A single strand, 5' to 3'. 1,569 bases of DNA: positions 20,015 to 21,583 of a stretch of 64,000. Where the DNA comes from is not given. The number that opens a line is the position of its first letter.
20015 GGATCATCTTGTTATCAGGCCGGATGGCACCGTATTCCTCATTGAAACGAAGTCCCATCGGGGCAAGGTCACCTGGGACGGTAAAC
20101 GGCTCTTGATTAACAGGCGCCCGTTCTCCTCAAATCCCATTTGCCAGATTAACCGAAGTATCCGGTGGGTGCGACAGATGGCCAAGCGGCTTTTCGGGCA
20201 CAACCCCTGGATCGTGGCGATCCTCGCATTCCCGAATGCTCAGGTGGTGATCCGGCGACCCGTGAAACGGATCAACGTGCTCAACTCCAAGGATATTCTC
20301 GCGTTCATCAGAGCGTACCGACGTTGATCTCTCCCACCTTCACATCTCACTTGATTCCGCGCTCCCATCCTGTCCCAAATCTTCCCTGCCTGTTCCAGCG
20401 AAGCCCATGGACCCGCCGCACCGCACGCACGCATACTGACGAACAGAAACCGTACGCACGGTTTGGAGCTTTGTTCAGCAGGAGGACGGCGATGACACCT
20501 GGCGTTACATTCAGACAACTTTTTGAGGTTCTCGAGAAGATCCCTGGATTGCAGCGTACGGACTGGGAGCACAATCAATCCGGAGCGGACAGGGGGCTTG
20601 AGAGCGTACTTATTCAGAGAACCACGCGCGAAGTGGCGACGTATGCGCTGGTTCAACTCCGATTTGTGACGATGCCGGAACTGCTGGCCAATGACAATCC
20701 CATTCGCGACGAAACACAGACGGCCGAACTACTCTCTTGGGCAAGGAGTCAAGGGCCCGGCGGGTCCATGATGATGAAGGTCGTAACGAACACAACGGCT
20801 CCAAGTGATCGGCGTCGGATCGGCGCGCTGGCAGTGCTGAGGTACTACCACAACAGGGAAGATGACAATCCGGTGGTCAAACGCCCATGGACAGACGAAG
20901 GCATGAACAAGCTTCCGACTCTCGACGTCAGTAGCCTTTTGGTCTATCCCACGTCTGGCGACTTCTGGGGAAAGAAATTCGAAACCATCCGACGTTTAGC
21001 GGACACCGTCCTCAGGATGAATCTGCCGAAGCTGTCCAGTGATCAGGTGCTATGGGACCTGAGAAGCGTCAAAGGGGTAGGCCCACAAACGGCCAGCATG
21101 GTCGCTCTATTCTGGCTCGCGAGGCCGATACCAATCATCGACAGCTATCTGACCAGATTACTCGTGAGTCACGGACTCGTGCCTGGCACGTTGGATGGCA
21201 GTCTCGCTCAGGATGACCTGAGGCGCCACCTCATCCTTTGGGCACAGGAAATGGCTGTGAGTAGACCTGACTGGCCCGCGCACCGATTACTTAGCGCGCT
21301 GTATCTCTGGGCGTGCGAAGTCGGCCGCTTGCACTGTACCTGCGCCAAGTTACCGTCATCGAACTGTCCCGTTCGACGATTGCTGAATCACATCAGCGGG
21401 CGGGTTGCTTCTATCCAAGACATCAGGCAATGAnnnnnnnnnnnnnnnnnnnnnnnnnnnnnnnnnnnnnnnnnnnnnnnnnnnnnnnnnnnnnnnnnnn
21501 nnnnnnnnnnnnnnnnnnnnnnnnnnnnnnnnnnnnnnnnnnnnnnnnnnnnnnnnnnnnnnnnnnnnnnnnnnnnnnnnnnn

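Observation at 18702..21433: Candidate new base-excision defence cassette: two HhH-fold glycosylase-like genes plus two minimal nucleases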

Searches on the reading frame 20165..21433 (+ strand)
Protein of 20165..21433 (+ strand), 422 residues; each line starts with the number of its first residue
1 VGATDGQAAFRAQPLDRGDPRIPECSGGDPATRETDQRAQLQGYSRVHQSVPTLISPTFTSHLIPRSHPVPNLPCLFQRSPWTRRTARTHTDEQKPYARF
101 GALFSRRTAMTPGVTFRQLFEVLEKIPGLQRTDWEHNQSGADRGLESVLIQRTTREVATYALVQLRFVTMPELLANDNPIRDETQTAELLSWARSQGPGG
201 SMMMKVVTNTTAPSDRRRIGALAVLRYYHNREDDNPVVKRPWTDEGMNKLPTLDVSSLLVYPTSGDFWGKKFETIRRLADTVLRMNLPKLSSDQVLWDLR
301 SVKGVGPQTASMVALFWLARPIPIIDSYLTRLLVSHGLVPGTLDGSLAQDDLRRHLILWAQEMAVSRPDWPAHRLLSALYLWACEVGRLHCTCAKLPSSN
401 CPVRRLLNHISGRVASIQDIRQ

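Call 3: search_protein_families(library=pfam, proteins=[window:20165-21433:+], max_evalue=0.1)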
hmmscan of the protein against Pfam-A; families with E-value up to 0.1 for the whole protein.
window:20165-21433:+ (422 aa): 1 family
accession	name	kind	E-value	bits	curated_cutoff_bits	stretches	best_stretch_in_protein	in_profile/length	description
PF00633.29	HHH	-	0.03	14.6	24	0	298-315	12-29/30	Helix-hairpin-helix motif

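Call 4: search_protein_families(library=padloc, proteins=[window:20165-21433:+], max_evalue=0.1)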
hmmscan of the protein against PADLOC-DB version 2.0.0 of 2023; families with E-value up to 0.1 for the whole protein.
window:20165-21433:+ (422 aa): 0 families

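Call 6: search_protein_families(library=ncbifam, proteins=[window:20165-21433:+], max_evalue=1)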
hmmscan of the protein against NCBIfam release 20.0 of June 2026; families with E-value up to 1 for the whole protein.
window:20165-21433:+ (422 aa): 2 families
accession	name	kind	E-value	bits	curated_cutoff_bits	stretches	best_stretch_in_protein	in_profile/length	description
NF053634.1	MonDNAglycDR2438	equivalog_domain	0.0022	17.6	400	1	288-340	99-151/219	monofunctional DNA glycosylase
TIGR01084.1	mutY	equivalog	0.011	15.3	286.5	1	297-403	107-202/277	A/G-specific adenine glycosylase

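Call 7: search_protein_families(library=phrogs, proteins=[window:20165-21433:+], max_evalue=1)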
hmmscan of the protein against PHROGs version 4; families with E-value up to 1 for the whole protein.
window:20165-21433:+ (422 aa): 0 families

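Call 8: search_solved_structures(query=window:20165-21433:+, max_evalue=10, show_alignments=2)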
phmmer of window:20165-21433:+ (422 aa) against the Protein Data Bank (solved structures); distinct sequences matched with E-value up to 10: 4.
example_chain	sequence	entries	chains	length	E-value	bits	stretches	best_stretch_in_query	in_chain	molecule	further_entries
8a5c_A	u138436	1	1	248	0.0045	19.1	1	293-341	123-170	Endonuclease III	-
8a5f_A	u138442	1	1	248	0.0061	18.7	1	293-341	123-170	Endonuclease III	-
4unf_A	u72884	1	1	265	0.0067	18.6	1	293-341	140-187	ENDONUCLEASE III-1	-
8a5g_A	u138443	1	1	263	0.28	13.2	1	294-345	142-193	Endonuclease III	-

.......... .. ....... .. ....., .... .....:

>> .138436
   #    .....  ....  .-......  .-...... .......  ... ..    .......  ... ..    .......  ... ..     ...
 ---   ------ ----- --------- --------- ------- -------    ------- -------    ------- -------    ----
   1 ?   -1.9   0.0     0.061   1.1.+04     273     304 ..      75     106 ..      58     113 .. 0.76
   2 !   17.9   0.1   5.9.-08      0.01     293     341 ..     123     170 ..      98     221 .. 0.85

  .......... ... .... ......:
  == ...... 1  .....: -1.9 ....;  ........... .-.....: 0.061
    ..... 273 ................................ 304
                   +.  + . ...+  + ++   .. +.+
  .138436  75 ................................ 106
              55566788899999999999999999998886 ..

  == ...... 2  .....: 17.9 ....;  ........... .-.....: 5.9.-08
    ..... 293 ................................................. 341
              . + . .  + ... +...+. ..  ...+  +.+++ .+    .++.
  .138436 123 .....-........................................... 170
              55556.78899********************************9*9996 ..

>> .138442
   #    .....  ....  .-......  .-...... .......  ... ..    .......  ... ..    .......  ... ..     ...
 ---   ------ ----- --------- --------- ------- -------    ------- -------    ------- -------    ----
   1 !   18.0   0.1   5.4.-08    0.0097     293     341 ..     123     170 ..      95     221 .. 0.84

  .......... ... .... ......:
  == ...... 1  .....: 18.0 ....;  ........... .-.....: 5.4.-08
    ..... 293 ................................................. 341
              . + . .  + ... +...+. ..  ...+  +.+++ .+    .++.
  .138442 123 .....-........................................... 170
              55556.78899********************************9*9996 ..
